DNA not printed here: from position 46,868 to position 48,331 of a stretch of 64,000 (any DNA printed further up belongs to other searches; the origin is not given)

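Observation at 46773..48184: Translationally coupled ferredoxin and geranylgeranyl reductase pair (archaeal-style GGR partner arrangement)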

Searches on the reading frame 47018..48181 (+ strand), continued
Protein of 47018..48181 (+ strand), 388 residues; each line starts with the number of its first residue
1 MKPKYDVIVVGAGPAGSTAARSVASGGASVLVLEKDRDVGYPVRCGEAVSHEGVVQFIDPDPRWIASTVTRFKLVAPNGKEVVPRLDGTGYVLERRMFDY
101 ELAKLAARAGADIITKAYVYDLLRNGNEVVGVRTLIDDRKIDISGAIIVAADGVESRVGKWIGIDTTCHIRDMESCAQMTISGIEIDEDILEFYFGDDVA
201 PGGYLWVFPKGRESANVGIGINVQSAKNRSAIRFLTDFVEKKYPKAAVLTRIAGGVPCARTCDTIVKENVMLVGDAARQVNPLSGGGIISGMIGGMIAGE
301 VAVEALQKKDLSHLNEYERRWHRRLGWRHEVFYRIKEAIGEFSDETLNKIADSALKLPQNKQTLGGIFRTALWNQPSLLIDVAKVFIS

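Call 53: search_protein_families(library=pfam, proteins=[L014:25-858:+, L014:884-1948:+, L014:1965-2825:+, L014:2835-3653:+, L014:3768-3983:+, L014:4160-5176:+, L014:5216-6001:+, L014:6217-7269:+, L014:7315-8037:+], max_evalue=0.0001)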
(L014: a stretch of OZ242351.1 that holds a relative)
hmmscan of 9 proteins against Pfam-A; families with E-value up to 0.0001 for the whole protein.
L014:25-858:+ (278 aa): 1 family
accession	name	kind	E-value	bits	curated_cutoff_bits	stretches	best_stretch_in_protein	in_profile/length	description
PF01522.26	Polysacc_deac_1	-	2.5e-29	102.2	23.1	1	78-212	5-123/124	Polysaccharide deacetylase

L014:884-1948:+ (355 aa): 1 family
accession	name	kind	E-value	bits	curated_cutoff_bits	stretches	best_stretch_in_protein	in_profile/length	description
PF01040.23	UbiA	-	1.1e-18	67.9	34.2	1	94-295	26-226/250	UbiA prenyltransferase family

L014:1965-2825:+ (287 aa): 1 family
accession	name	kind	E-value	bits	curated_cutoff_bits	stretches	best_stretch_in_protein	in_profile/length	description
PF01040.23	UbiA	-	8.2e-43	146.9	34.2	1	45-269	20-247/250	UbiA prenyltransferase family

L014:2835-3653:+ (273 aa): 2 families
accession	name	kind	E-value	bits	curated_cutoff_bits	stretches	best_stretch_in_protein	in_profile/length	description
PF00588.24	SpoU_methylase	-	1.9e-37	129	29.7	1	121-261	2-142/142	SpoU rRNA Methylase family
PF22435.1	MRM3-like_sub_bind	-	4.2e-07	30.7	27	1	13-95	2-77/84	MRM3-like substrate binding domain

L014:3768-3983:+ (72 aa): 13 families
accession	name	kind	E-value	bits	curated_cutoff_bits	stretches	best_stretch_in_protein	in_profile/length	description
PF00037.32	Fer4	-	7.5e-13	48.2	21.1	1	3-24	2-23/24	4Fe-4S binding domain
PF13237.11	Fer4_10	-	1.1e-12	48.1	25.5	2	2-49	2-53/53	4Fe-4S dicluster domain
PF12837.12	Fer4_6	-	5.8e-12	45.4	25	2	32-53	3-24/24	4Fe-4S binding domain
PF13187.11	Fer4_9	-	1.5e-11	44.5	27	1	9-52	2-51/52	4Fe-4S dicluster domain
PF12838.12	Fer4_7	-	5.8e-11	43.1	27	1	9-52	2-52/52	4Fe-4S dicluster domain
PF12797.12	Fer4_2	-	6.4e-09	35.6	24.5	0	2-21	3-22/22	4Fe-4S binding domain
PF13484.11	Fer4_16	-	1.5e-08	35.8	30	0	37-58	1-21/66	4Fe-4S double cluster binding domain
PF14697.11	Fer4_21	-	9.1e-08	32.6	35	1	4-51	3-55/59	4Fe-4S dicluster domain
PF13183.11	Fer4_8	-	4.1e-06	27.7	27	0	8-23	53-68/68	4Fe-4S dicluster domain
PF12798.12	Fer4_3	-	1.1e-05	26.3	27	0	9-23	1-15/15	4Fe-4S binding domain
PF25160.1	LdpA_Fe-S-bd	-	1.1e-05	25.5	27.6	0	5-27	24-46/49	LdpA Fe-S cluster-binding domain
PF13459.11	Fer4_15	-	2.2e-05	25.5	22.4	0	2-23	1-22/66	4Fe-4S single cluster domain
PF12800.12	Fer4_4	-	2.4e-05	24.7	24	0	37-51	3-17/17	4Fe-4S binding domain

L014:4160-5176:+ (339 aa): 4 families
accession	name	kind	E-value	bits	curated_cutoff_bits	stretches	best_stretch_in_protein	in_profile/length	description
PF22578.2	GGR_cat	-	4.7e-26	90.9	27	1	116-202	1-88/88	Geranylgeranyl reductase catalytic domain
PF01494.25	FAD_binding_3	-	3.4e-09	36.8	22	1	39-110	100-171/349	FAD binding domain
PF01266.30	DAO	-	1.3e-06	28.7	27.9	1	16-246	126-352/353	FAD dependent oxidoreductase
PF12831.13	FAD_oxidored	-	6.4e-05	22.8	27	0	35-111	84-158/416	FAD dependent oxidoreductase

L014:5216-6001:+ (262 aa): 3 families
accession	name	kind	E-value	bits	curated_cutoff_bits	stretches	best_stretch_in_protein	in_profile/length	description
PF01884.23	PcrB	-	5.5e-42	144.2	23.9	1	32-249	7-216/226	PcrB family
PF00977.27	His_biosynth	-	1.1e-05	25.5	23.6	1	195-247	56-108/228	Histidine biosynthesis protein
PF05690.20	ThiG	-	5.9e-05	23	23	0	192-261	156-225/247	Thiazole biosynthesis protein ThiG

L014:6217-7269:+ (351 aa): 2 families
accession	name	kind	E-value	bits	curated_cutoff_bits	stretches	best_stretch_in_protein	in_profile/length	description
PF01628.27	HrcA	-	3e-61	207.6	22.2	1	114-333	2-215/215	HrcA protein C terminal domain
PF03444.21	HrcA_DNA-bdg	-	5.1e-07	29.7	21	1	12-81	3-71/79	Winged helix-turn-helix transcription repressor, HrcA DNA-binding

L014:7315-8037:+ (241 aa): 1 family
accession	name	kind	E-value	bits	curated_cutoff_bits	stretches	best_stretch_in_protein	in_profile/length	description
PF01025.24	GrpE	-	2.9e-49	167.4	25.8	1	61-218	10-164/165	GrpE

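Call 56: find_homologous_proteins(query=L014:5255-6001:+, max_evalue=1e-10)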
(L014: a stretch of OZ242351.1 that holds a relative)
Query L014:5255-6001:+ (249 aa): 7084 proteins with E <= 1e-10 among 8000 candidates; the best 120 are listed.
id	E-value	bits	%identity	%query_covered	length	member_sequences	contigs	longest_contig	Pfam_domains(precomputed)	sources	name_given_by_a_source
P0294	4.1e-153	526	96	100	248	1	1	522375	PF00977.28,PF01884.24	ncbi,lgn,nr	ncbi:MAG: geranylgeranylglyceryl/heptaprenylglyceryl phosphate synthase [Candidatus Poribacteria bac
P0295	1.0e-152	524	96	100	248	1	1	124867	PF00977.28,PF01884.24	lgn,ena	-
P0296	2.5e-147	507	91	100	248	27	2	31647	PF00977.28,PF01884.24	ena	-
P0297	7.6e-143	492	91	100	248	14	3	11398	PF00977.28,PF01884.24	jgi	jgi:phosphoglycerol geranylgeranyltransferase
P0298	1.4e-138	478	96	91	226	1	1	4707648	PF00977.28,PF01884.24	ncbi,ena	-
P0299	3.0e-138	477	96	91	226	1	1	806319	PF00977.28,PF01884.24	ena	-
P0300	1.7e-136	471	86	100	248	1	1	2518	PF01884.24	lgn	-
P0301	1.2e-117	410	77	100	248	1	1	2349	PF05690.21,PF00977.28,PF01884.24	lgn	-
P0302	2.0e-117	409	76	100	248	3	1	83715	PF00977.28,PF01884.24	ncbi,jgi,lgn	-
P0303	1.9e-116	406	75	100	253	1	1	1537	PF05690.21,PF04131.21,PF00977.28,PF01884.24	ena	-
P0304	3.5e-116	405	76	99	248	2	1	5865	PF00977.28,PF01884.24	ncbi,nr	ncbi:geranylgeranylglyceryl/heptaprenylglyceryl phosphate synthase [Candidatus Poribacteria bacteriu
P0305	1.3e-112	393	71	100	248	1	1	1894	PF05690.21,PF00977.28,PF01884.24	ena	-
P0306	2.7e-112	392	70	100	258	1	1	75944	PF00290.27,PF05690.21,PF04131.21,PF00977.28,PF01884.24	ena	-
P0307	4.0e-112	392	70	100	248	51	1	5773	PF05690.21,PF04131.21,PF00977.28,PF01884.24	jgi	jgi:phosphoglycerol geranylgeranyltransferase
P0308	5.6e-112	391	71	100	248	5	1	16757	PF05690.21,PF00977.28,PF01884.24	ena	-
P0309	6.7e-112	391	70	100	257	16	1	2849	PF05690.21,PF00977.28,PF01884.24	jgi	jgi:phosphoglycerol geranylgeranyltransferase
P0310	3.1e-110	385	71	100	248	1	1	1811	PF05690.21,PF00977.28,PF01884.24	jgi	jgi:phosphoglycerol geranylgeranyltransferase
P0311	1.1e-109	384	70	100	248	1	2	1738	PF05690.21,PF00977.28,PF01884.24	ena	-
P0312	1.7e-109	383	68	100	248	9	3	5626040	PF05690.21,PF04131.21,PF00977.28,PF01884.24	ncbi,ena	-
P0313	3.0e-109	382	71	99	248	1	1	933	PF05690.21,PF00977.28,PF01884.24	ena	-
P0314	5.1e-109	381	70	100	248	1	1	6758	PF05690.21,PF00977.28,PF01884.24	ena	-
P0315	2.1e-108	379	70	100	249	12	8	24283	PF05690.21,PF00977.28,PF01884.24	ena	-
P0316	2.8e-108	379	70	99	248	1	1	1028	PF05690.21,PF00977.28,PF01884.24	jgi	-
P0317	7.2e-108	378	71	100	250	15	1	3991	PF00977.28,PF01884.24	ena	-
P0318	1.1e-107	377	68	100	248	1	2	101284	PF05690.21,PF02581.24,PF04131.21,PF00977.28,PF01884.24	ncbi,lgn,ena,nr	ncbi:MAG: geranylgeranylglyceryl/heptaprenylglyceryl phosphate synthase [Candidatus Poribacteria bac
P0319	1.6e-105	370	67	100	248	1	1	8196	PF05690.21,PF00977.28,PF01884.24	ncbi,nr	ncbi:MAG: geranylgeranylglyceryl/heptaprenylglyceryl phosphate synthase [Candidatus Poribacteria bac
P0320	1.3e-104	367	68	99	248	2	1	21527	PF05690.21,PF00977.28,PF01884.24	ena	-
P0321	8.7e-102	358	65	100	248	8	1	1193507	PF00977.28,PF01884.24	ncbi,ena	-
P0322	1.4e-101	357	66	100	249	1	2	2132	PF05690.21,PF00977.28,PF01884.24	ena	-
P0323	3.8e-101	356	66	100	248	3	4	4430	PF05690.21,PF00977.28,PF01884.24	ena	-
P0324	6.5e-101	355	66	100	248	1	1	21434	PF00977.28,PF01884.24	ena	-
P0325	1.6e-99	350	65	100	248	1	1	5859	PF00977.28,PF01884.24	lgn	-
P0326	2.4e-99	350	64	100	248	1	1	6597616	PF00977.28,PF01884.24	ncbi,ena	-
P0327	3.2e-99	349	63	100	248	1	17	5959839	PF00977.28,PF01884.24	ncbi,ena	-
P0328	4.3e-99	349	63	100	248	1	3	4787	PF00977.28,PF01884.24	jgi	jgi:phosphoglycerol geranylgeranyltransferase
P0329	5.1e-99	349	64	99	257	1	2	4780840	PF00977.28,PF01884.24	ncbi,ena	-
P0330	8.4e-99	348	63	100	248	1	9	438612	PF00977.28,PF01884.24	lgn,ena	-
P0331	1.2e-98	347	63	100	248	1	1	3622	PF00977.28,PF01884.24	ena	-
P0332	1.2e-98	347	63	100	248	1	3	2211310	PF00977.28,PF01884.24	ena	-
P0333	1.5e-98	347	67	97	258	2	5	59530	PF00977.28,PF01884.24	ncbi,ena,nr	ncbi:MAG: geranylgeranylglyceryl/heptaprenylglyceryl phosphate synthase [Deltaproteobacteria bacteri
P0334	1.5e-98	347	63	100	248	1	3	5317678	PF00977.28,PF01884.24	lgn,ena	-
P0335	1.6e-98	347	63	100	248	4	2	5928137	PF00977.28,PF01884.24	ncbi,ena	-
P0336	1.6e-98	347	63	100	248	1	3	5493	PF00977.28,PF01884.24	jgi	jgi:phosphoglycerol geranylgeranyltransferase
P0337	1.6e-98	347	63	100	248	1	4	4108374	PF00977.28,PF01884.24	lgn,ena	-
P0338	1.6e-98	347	64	100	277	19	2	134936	PF00977.28,PF01884.24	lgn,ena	-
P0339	2.0e-98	347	64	100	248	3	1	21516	PF00977.28,PF01884.24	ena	-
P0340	2.1e-98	347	63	99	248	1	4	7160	PF00977.28,PF01884.24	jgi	jgi:phosphoglycerol geranylgeranyltransferase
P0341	3.1e-98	346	64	99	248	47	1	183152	PF00977.28,PF01884.24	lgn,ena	-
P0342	3.7e-98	346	63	100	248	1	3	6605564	PF00977.28,PF01884.24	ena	-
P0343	3.8e-98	346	63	100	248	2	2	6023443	PF00977.28,PF01884.24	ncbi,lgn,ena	-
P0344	4.1e-98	346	64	99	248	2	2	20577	PF00977.28,PF01884.24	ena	-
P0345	4.4e-98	346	63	100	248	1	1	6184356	PF00977.28,PF01884.24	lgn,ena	-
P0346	4.9e-98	345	64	99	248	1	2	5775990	PF00977.28,PF01884.24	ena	-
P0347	5.3e-98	345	63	99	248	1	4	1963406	PF00977.28,PF01884.24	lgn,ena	-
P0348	5.7e-98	345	63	100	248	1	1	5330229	PF00977.28,PF01884.24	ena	-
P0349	5.7e-98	345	64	100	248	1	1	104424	PF00977.28,PF01884.24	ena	-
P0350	6.1e-98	345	63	100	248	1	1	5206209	PF00977.28,PF01884.24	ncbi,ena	-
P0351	7.2e-98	345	64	97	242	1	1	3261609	PF00977.28,PF01884.24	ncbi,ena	-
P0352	7.4e-98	345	62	99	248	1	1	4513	PF00977.28,PF01884.24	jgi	jgi:phosphoglycerol geranylgeranyltransferase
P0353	8.7e-98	345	64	100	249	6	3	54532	PF05690.21,PF00977.28,PF01884.24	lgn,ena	-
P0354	1.5e-97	344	63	100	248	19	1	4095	PF00977.28,PF01884.24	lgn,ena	-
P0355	1.5e-97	344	63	100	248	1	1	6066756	PF00977.28,PF01884.24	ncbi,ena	-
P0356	1.6e-97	344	63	100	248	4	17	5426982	PF01884.24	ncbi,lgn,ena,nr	ncbi:geranylgeranylglyceryl/heptaprenylglyceryl phosphate synthase [Candidatus Poribacteria bacteriu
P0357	1.7e-97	344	63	100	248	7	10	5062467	PF00977.28,PF01884.24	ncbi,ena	-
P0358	2.1e-97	343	64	99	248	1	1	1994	PF00977.28,PF01884.24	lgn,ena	-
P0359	2.3e-97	343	63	100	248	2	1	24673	PF00977.28,PF01884.24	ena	-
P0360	2.4e-97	343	63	100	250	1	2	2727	PF00977.28,PF01884.24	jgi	jgi:phosphoglycerol geranylgeranyltransferase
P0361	3.1e-97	343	63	99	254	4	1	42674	PF01884.24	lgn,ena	-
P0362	3.4e-97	343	63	99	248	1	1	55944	PF00977.28,PF01884.24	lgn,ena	-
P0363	3.7e-97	343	62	100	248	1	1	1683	PF01884.24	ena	-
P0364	3.9e-97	342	63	100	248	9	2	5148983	PF00977.28,PF01884.24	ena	-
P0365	3.9e-97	342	64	100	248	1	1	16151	PF01884.24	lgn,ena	-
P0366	3.9e-97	342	63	99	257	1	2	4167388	PF00977.28,PF01884.24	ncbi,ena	-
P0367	4.2e-97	342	63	99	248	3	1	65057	PF00977.28,PF01884.24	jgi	-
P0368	4.5e-97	342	63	100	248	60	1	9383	PF00977.28,PF01884.24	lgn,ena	-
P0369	5.5e-97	342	62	100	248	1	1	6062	PF00977.28,PF01884.24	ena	-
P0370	5.6e-97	342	63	99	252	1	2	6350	PF00977.28,PF01884.24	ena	-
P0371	6.3e-97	342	65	99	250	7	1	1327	PF00977.28,PF01884.24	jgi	jgi:phosphoglycerol geranylgeranyltransferase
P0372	6.8e-97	342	63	100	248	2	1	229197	PF00977.28,PF01884.24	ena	-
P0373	6.8e-97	342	63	100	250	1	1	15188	PF00977.28,PF01884.24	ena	-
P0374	7.3e-97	342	64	100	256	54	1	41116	PF00977.28,PF01884.24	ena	-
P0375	7.5e-97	342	64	100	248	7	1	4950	PF00977.28,PF01884.24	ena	-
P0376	1.0e-96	341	64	100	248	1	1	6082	PF00290.27,PF00977.28,PF01884.24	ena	-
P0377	1.2e-96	341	63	100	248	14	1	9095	PF00977.28,PF01884.24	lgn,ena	-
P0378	1.4e-96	341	63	100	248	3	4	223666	PF00977.28,PF01884.24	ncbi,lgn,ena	-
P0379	1.6e-96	340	64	99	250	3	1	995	PF05690.21,PF00977.28,PF01884.24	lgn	-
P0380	1.7e-96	340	64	97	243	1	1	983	PF00977.28,PF01884.24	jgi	jgi:phosphoglycerol geranylgeranyltransferase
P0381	2.1e-96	340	62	99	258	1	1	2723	PF00977.28,PF01884.24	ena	-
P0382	3.2e-96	339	63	100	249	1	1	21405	PF01884.24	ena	-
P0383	3.2e-96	339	63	100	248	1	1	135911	PF00977.28,PF01884.24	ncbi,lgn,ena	-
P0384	3.4e-96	339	61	100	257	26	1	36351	PF00977.28,PF01884.24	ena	-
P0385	4.2e-96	339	63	99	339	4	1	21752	PF00977.28,PF01884.24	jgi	-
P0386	4.3e-96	339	62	100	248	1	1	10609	PF00977.28,PF01884.24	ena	-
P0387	5.7e-96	339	62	100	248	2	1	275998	PF00977.28,PF01884.24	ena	-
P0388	6.2e-96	339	63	100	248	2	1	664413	PF00977.28,PF01884.24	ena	-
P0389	7.4e-96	338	62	98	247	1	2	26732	PF00977.28,PF01884.24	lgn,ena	-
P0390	7.8e-96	338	61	100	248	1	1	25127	PF00977.28,PF01884.24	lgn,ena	-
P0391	8.1e-96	338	63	97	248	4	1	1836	PF01884.24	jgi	-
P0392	8.3e-96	338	61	99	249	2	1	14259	PF00977.28,PF01884.24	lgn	-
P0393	8.3e-96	338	62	100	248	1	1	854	PF00977.28,PF01884.24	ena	-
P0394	8.3e-96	338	62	100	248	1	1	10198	PF00977.28,PF01884.24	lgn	-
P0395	9.3e-96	338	62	99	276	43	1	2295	PF00977.28,PF01884.24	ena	-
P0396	1.1e-95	338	63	100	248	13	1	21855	PF00977.28,PF01884.24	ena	-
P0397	1.5e-95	337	62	100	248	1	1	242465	PF00977.28,PF01884.24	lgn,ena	-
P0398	1.7e-95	337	62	100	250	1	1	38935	PF01884.24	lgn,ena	-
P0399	1.8e-95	337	62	100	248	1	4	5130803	PF00977.28,PF01884.24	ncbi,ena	-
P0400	2.0e-95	337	61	99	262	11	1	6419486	PF00977.28,PF01884.24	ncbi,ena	-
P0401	2.1e-95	337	63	100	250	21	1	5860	PF00977.28,PF01884.24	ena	-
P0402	2.2e-95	337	62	100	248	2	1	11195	PF00977.28,PF01884.24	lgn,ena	-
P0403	2.9e-95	336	61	100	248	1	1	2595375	PF00977.28,PF01884.24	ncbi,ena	-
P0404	3.0e-95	336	62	100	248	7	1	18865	PF00977.28,PF01884.24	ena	-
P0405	3.7e-95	336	60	100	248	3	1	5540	PF00977.28,PF01884.24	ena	-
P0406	4.2e-95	336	63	100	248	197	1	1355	PF00977.28,PF01884.24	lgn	-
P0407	4.4e-95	336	61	100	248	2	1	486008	PF00977.28,PF01884.24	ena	-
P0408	4.4e-95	336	63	100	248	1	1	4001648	PF00977.28,PF01884.24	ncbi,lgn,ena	-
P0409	4.5e-95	336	62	100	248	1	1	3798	PF00977.28,PF01884.24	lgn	-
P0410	4.9e-95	336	62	99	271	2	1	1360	PF01180.28,PF00977.28,PF01884.24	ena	-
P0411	5.5e-95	335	62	100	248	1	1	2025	PF01884.24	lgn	-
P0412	5.8e-95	335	62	99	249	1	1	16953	PF00977.28,PF01884.24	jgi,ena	-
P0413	1.1e-94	334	61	100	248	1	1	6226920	PF00977.28,PF01884.24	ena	-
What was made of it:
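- On Complete archaeal-type ether-lipid pathway: The search from a Poribacteria GGGPS listed only Poribacteria-like proteins (call 56).
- I could not confirm a GGGPS in this genome; call 56 returned only Poribacteria-like proteins.
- Tried and rejected: Big-database search with the Poribacteria GGGPS: the top 120 were all Poribacteria-like, so it says nothing about Ignavibacteria (call 56).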

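Call 58: find_encoding_contigs(protein=P0312, flank=6000, max_places=1)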
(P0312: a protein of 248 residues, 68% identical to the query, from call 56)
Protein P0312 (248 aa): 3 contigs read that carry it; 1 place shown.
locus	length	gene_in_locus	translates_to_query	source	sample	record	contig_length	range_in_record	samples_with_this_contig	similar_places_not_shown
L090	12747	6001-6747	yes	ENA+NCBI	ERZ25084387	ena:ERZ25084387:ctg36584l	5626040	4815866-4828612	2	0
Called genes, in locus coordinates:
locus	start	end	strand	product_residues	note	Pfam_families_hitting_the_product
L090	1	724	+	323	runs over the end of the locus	PF01522:Polysacc_deac_1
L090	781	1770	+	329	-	PF01040:UbiA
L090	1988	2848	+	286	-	PF01040:UbiA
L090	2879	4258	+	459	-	PF00588:SpoU_methylase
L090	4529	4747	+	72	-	PF00037:Fer4, PF13237:Fer4_10, PF14697:Fer4_21, PF12838:Fer4_7, PF13187:Fer4_9, PF12797:Fer4_2 (weak), PF12837:Fer4_6, PF13237:Fer4_10 (weak), +7 more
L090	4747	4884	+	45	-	PF01946:Thi4 (weak), PF01494:FAD_binding_3 (weak), PF03486:HI0933_like, PF07992:Pyr_redox_2 (weak), PF00890:FAD_binding_2 (weak), PF01134:GIDA (weak), PF12831:FAD_oxidored, PF13450:NAD_binding_8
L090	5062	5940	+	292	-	PF01494:FAD_binding_3 (faint), PF22578:GGR_cat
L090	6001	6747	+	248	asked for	PF01884:PcrB, PF04131:NanE (faint), PF05690:ThiG (weak), PF00977:His_biosynth (weak)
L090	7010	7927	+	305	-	PF01628:HrcA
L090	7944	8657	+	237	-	PF01025:GrpE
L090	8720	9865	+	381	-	PF00226:DnaJ, PF01556:DnaJ_C, PF00684:DnaJ_CXXCXGXG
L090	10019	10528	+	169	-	PF13613:HTH_Tnp_4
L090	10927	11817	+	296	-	PF06325:PrmA, PF05175:MTS, PF02475:TRM5-TYW2_MTfase, PF12847:Methyltransf_18 (weak), PF13649:Methyltransf_25 (weak)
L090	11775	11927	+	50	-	-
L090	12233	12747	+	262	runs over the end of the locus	PF05721:PhyH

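Call 59: find_encoding_contigs(protein=P0327, flank=6000, max_places=1)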
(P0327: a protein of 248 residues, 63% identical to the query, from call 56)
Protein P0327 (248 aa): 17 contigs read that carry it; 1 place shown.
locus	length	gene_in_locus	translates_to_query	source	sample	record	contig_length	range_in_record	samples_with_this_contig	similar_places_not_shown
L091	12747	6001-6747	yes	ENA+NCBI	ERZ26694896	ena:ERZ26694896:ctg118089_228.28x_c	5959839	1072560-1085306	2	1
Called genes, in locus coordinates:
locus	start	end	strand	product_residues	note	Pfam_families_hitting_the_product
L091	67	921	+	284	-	PF01040:UbiA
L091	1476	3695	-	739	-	PF24817:WD40_WDHD1_1st, PF25173:Beta-prop_WDR3_1st, PF25174:Beta-prop_THOC3, PF23381:Beta-prop_IFT122_1st, PF23414:Beta-prop_EML_2, PF24807:WD40_CDC20-Fz, PF24814:WD40_Prp19, PF25175:Beta-prop_WDR5, +96 more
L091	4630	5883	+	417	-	PF22435:MRM3-like_sub_bind (weak), PF00588:SpoU_methylase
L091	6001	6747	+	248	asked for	PF01884:PcrB, PF00977:His_biosynth (weak)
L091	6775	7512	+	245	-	PF01025:GrpE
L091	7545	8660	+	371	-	PF00226:DnaJ, PF01556:DnaJ_C, PF27659:CHP02642 (faint), PF00684:DnaJ_CXXCXGXG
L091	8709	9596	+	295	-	PF06325:PrmA, PF02475:TRM5-TYW2_MTfase (weak), PF05175:MTS, PF12847:Methyltransf_18 (weak), PF13649:Methyltransf_25 (weak)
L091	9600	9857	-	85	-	-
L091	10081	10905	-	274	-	PF02585:PIG-L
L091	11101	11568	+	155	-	PF02700:PurS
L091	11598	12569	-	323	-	PF03088:Str_synth (faint), PF08450:SGL, PF24684:Vgb_lyase (weak)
